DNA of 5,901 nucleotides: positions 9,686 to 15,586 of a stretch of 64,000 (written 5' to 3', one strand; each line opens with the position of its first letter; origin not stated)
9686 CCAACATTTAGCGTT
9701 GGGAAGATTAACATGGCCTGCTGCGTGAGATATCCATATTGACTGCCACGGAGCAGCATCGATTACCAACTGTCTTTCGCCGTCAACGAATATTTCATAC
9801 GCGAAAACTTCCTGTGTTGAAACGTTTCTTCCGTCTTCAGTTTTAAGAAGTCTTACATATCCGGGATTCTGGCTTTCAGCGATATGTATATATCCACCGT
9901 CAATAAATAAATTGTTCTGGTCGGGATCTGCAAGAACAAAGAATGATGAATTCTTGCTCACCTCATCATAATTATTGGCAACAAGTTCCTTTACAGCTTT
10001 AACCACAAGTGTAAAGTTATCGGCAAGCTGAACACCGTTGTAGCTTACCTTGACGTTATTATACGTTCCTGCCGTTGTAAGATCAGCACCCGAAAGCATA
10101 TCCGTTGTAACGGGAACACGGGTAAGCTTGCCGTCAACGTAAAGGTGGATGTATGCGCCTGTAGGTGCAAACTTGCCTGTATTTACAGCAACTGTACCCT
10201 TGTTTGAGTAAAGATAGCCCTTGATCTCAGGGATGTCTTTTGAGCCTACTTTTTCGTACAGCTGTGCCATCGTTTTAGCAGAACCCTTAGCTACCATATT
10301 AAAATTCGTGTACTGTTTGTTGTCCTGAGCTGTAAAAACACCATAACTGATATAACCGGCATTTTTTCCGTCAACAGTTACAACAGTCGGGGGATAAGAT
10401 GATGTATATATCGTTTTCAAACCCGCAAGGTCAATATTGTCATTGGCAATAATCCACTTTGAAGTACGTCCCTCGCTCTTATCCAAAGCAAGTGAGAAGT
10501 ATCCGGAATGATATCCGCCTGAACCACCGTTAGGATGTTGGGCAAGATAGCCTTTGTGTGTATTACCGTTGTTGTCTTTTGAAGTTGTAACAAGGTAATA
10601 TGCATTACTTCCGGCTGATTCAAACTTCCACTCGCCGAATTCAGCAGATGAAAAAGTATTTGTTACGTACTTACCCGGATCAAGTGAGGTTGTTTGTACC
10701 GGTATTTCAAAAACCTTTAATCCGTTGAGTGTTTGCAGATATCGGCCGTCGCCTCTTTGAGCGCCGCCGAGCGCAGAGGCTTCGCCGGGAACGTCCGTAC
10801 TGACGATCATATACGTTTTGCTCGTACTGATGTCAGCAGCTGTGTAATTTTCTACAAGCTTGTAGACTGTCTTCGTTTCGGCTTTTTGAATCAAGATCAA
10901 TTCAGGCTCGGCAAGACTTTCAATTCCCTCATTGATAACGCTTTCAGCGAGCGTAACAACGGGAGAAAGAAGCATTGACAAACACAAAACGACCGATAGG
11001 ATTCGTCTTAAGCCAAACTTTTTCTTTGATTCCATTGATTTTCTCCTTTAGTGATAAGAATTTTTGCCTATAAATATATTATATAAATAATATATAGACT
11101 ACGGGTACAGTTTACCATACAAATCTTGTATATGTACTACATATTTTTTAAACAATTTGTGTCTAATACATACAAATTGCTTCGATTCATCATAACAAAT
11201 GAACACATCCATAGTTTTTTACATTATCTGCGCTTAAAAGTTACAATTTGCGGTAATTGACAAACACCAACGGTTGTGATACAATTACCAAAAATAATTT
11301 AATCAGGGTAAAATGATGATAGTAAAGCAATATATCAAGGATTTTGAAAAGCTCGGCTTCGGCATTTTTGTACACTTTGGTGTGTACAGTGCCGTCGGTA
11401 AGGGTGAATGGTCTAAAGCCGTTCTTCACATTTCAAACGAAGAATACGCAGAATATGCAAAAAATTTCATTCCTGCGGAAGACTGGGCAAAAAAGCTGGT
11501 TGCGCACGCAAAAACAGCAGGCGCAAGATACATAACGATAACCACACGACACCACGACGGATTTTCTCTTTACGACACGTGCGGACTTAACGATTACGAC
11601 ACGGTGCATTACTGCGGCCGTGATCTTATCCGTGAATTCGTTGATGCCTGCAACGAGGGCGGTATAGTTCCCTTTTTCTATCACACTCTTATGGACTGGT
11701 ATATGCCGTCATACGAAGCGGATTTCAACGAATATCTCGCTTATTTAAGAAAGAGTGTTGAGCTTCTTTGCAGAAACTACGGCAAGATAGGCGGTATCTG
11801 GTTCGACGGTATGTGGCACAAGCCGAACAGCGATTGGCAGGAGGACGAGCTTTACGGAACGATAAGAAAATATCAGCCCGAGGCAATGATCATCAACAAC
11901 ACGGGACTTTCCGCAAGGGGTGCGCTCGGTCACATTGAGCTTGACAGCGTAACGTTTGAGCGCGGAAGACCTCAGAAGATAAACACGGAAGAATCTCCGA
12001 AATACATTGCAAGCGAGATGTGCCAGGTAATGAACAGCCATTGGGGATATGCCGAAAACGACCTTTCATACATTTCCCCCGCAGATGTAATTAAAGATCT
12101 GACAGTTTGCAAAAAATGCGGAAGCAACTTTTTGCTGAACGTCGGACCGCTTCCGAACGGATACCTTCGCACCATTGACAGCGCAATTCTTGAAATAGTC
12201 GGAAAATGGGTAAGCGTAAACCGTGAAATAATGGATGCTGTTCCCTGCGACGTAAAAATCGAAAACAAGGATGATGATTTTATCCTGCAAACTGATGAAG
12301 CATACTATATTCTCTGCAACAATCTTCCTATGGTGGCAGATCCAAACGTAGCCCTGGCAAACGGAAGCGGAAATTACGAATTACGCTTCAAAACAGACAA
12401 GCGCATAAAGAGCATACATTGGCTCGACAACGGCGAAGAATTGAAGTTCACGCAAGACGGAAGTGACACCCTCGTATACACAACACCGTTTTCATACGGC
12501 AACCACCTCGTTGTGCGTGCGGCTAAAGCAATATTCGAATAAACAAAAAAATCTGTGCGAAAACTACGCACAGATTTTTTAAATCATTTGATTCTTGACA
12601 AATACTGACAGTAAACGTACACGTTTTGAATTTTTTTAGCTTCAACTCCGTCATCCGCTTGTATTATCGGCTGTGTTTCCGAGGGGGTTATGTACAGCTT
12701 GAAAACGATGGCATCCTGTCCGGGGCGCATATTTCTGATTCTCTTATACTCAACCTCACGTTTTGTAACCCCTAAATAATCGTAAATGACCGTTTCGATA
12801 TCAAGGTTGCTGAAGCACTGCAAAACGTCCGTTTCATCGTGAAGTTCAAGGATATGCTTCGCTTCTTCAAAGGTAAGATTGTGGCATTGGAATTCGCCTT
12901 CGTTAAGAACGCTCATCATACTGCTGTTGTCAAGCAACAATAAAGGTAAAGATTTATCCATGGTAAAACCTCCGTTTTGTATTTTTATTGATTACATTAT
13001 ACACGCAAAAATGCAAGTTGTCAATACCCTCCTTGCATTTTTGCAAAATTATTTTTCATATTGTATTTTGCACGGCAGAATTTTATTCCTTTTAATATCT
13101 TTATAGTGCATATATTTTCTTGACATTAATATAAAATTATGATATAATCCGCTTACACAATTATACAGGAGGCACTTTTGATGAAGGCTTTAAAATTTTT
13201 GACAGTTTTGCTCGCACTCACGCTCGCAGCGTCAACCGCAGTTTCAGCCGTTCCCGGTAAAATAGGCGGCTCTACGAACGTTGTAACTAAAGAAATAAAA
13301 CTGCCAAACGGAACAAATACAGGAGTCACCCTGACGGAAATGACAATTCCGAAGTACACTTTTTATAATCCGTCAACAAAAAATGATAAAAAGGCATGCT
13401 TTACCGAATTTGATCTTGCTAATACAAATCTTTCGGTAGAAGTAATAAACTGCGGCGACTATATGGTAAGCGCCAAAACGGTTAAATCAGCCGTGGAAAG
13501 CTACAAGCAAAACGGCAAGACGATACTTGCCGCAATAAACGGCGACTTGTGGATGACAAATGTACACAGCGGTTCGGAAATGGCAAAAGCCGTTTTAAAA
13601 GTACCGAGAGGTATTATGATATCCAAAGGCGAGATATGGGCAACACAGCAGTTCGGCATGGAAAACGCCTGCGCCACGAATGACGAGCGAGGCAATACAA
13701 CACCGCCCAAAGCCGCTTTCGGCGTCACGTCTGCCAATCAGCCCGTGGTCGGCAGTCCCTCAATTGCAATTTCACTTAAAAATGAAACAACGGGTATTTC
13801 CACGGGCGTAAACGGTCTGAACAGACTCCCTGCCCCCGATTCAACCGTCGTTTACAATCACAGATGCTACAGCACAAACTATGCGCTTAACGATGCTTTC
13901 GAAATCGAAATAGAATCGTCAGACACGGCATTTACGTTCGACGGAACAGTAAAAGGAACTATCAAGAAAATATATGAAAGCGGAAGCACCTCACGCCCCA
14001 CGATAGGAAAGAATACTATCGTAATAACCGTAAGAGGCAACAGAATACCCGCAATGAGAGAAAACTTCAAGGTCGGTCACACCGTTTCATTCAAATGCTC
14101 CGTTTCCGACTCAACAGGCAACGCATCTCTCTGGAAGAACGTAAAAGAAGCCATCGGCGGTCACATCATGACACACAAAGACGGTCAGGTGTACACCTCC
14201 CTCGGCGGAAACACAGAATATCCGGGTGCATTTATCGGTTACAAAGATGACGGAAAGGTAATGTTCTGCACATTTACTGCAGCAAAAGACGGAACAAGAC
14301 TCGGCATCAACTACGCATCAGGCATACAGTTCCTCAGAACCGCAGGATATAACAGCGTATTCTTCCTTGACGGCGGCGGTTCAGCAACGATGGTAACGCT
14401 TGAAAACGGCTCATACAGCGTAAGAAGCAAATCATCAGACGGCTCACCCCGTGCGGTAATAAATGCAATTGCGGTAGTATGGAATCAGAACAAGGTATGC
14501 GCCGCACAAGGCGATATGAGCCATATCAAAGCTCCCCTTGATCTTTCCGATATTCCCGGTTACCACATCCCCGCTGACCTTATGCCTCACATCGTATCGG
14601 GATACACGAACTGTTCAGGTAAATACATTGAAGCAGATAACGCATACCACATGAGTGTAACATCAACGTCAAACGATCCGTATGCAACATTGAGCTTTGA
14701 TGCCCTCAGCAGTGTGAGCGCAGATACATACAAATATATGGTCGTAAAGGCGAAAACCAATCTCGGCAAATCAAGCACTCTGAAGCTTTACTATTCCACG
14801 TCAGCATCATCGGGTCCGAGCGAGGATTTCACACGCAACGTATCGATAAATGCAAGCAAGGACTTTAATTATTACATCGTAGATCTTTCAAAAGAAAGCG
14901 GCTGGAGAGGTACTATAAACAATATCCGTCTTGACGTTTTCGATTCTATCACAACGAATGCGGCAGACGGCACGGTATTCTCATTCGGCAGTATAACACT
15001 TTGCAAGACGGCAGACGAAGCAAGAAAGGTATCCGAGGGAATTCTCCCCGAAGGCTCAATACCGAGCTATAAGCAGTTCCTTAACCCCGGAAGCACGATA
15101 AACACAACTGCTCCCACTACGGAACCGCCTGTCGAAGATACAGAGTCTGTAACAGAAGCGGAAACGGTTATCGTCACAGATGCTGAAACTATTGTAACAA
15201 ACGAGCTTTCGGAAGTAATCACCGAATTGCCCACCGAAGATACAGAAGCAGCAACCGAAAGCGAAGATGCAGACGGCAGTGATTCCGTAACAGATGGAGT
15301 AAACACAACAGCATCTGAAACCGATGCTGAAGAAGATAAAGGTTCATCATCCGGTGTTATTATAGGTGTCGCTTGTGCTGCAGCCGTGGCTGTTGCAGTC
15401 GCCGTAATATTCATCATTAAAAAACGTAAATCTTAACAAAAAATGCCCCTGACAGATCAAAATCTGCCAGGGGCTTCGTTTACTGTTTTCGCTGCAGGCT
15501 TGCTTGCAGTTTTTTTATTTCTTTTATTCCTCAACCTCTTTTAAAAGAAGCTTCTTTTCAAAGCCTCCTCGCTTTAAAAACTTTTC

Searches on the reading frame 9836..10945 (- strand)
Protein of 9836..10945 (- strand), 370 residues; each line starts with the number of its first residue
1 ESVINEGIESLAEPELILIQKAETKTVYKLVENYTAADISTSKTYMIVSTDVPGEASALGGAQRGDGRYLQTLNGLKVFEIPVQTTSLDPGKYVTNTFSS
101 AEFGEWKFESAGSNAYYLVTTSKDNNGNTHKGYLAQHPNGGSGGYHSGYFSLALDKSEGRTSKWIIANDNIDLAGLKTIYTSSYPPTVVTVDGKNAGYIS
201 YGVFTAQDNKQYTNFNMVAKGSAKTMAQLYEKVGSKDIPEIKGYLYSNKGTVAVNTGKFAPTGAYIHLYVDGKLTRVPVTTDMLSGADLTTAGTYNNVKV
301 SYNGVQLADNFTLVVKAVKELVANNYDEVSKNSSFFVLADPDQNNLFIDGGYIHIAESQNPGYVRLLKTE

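Call 43: search_protein_families(library=pfam, proteins=[window:9836-10945:-], max_evalue=5)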
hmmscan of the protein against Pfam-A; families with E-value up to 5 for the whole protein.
window:9836-10945:- (370 aa): 2 families
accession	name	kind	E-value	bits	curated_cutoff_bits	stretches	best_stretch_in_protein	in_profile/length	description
PF18877.6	SSSPR-51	-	0.028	14.7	27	1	115-129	28-42/48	SSSPR-51 domain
PF07504.19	FTP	-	0.27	11.5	21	0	116-130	3-17/51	Fungalysin/Thermolysin Propeptide Motif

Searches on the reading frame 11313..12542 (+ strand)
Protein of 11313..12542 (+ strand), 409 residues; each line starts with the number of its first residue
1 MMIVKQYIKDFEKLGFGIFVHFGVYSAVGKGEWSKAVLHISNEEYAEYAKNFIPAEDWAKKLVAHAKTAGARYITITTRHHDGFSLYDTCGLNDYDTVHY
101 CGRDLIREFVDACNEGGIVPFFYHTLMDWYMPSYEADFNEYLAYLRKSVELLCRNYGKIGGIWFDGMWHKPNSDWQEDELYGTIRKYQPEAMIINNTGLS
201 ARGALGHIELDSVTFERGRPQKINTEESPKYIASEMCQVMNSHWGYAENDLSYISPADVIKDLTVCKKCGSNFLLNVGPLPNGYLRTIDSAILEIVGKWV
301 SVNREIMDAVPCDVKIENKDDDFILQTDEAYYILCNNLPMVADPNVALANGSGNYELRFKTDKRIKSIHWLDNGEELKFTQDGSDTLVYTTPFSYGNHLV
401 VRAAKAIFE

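Call 45: search_protein_families(library=pfam, proteins=[window:11313-12542:+], max_evalue=0.001)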
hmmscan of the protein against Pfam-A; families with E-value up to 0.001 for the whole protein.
window:11313-12542:+ (409 aa): 2 families
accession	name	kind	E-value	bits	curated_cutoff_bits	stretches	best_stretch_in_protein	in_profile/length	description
PF01120.23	Alpha_L_fucos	-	4.6e-59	201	25.2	1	8-305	27-345/345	Alpha-L-fucosidase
PF14871.12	GHL6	-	1.2e-06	29.2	35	1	59-134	2-73/132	Hypothetical glycosyl hydrolase 6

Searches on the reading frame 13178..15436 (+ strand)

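Call 45: search_protein_families(library=pfam, proteins=[window:13178-15436:+], max_evalue=0.001)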
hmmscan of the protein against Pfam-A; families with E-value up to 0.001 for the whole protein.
window:13178-15436:+ (752 aa): 1 family
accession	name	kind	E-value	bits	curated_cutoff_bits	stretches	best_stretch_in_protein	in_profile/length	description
PF09992.14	NAGPA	-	7.6e-17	62.5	25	1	305-434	48-169/169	Phosphodiester glycosidase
